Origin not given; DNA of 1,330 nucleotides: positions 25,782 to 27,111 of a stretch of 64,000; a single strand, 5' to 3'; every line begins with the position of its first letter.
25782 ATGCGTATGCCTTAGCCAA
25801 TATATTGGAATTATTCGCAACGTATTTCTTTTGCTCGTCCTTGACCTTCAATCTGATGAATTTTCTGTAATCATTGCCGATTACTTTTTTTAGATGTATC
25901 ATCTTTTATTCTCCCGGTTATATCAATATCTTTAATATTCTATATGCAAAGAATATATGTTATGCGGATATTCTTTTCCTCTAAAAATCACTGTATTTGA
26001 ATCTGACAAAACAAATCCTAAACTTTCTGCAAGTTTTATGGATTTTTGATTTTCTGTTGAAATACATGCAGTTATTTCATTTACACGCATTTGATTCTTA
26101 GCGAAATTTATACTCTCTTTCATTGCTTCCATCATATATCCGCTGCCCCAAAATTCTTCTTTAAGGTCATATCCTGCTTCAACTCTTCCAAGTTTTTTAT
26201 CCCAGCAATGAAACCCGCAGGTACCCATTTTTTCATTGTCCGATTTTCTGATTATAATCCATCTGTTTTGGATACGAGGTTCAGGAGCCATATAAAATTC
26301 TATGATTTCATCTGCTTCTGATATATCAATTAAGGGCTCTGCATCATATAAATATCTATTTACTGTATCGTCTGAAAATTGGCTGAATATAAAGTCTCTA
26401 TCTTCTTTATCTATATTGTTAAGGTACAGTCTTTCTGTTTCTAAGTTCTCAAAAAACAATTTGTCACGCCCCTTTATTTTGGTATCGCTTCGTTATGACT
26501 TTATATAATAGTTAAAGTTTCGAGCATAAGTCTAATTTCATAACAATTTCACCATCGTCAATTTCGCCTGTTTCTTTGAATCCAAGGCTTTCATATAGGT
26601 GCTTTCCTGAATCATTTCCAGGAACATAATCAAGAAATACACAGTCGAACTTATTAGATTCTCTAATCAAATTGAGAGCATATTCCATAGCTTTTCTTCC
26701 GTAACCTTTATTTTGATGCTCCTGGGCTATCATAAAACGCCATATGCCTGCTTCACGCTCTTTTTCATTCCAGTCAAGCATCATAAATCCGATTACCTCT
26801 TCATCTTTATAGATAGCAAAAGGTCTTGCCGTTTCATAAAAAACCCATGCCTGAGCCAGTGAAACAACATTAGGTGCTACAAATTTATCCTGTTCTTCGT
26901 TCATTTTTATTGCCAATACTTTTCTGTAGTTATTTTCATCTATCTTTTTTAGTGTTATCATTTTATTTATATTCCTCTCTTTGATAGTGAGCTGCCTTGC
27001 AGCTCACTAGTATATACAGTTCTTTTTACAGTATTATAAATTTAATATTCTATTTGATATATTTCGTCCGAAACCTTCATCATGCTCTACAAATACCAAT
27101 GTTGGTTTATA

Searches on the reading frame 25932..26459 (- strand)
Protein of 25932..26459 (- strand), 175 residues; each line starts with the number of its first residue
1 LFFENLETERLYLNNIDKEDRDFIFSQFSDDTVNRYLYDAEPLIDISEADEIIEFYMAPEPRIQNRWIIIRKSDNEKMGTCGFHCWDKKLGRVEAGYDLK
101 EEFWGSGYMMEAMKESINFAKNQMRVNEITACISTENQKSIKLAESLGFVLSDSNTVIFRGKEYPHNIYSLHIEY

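Call 3: search_protein_families(library=pfam, proteins=[window:25932-26459:-], max_evalue=0.01)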
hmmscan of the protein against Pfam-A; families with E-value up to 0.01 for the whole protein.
window:25932-26459:- (175 aa): 3 families
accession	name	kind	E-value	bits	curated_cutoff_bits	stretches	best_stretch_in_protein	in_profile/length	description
PF13302.13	Acetyltransf_3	-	4e-26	92.8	25.4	1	10-150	1-138/138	Acetyltransferase (GNAT) domain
PF00583.31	Acetyltransf_1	-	5.9e-08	33.4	20.7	1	66-149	34-116/116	Acetyltransferase (GNAT) family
PF13420.13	Acetyltransf_4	-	0.00017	22.1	24.3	1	79-151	62-136/155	Acetyltransferase (GNAT) domain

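Call 4: search_protein_families(library=ncbifam, proteins=[window:25932-26459:-], max_evalue=0.01)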
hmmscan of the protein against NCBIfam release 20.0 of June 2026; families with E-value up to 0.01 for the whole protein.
window:25932-26459:- (175 aa): 6 families
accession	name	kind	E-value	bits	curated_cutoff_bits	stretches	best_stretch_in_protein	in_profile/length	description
NF040702.1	ileS_w_GNAT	exception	7.6e-07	27.1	1999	1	4-151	280-419/1100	isoleucine--tRNA ligase, N-acetyltransferase domain-containing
NF008072.0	PRK10809.1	equivalog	6.2e-06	26.1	190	1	94-150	106-162/194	ribosomal protein S5-alanine N-acetyltransferase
NF011709.0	PRK15130.1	equivalog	2.7e-05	24.1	218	1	9-152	5-143/186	spermidine N1-acetyltransferase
NF000483.1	BlmB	exception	0.00044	19.7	625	1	6-154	12-154/301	bleomycin family antibiotic N-acetyltransferase BlmB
TIGR03585.1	PseH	equivalog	0.00047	20.3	93.1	1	14-164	4-149/156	UDP-4-amino-4,6-dideoxy-N-acetyl-beta-L-altrosamine N-acetyltransferase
NF000485.1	TlmB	exception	0.00064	19.1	625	1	6-169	3-161/292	bleomycin family antibiotic N-acetyltransferase TlmB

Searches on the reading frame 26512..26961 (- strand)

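Call 3: search_protein_families(library=pfam, proteins=[window:26512-26961:-], max_evalue=0.01)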
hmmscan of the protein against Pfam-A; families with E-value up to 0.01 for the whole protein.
window:26512-26961:- (149 aa): 7 families
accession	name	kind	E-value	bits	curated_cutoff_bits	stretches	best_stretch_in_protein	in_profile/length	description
PF00583.31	Acetyltransf_1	-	5.4e-16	59.3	20.7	1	36-128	24-116/116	Acetyltransferase (GNAT) family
PF13508.13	Acetyltransf_7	-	4.5e-12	46.6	27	1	48-130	6-84/84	Acetyltransferase (GNAT) domain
PF13302.13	Acetyltransf_3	-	1.1e-10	42.7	25.4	1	3-129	3-138/138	Acetyltransferase (GNAT) domain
PF13420.13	Acetyltransf_4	-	3.2e-07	30.9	24.3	1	6-132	6-138/155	Acetyltransferase (GNAT) domain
PF08445.16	FR47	-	2.9e-06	27.6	22.1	1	61-131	12-80/86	FR47-like protein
PF13673.13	Acetyltransf_10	-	1.9e-05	25.1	23.6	1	43-133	29-112/128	Acetyltransferase (GNAT) domain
PF17013.11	Acetyltransf_15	-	0.0063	16.4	35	0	16-106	37-108/210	Putative acetyl-transferase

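Call 4: search_protein_families(library=ncbifam, proteins=[window:26512-26961:-], max_evalue=0.01)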
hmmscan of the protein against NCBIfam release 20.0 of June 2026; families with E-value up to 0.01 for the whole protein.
window:26512-26961:- (149 aa): 8 families
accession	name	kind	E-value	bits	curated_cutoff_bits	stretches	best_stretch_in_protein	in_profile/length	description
TIGR01575.1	rimI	equivalog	2e-10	40.9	86.4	1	43-133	29-117/132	ribosomal protein S18-alanine N-acetyltransferase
NF040503.1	resist_ArsN1a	equivalog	1.6e-06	27.9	170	1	37-133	38-138/159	arsinothricin resistance N-acetyltransferase ArsN1 family A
NF053587.1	SpmdActasePaiA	equivalog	7.4e-06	25.8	250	1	45-133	59-152/172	spermidine/spermine N(1)-acetyltransferase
NF011709.0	PRK15130.1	equivalog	2.5e-05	24.2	218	1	13-135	27-147/186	spermidine N1-acetyltransferase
NF007025.1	PRK09491.1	equivalog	2.5e-05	24.2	173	1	50-131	44-122/145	ribosomal protein S18-alanine N-acetyltransferase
NF000487.1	stat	exception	0.0023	17.5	420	1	49-132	83-165/189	streptothricin N-acetyltransferase STAT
NF008072.0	PRK10809.1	equivalog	0.0025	17.6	190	1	74-134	107-167/194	ribosomal protein S5-alanine N-acetyltransferase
NF007807.0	PRK10514.1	equivalog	0.0032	17.4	134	1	45-133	51-127/147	acetyltransferase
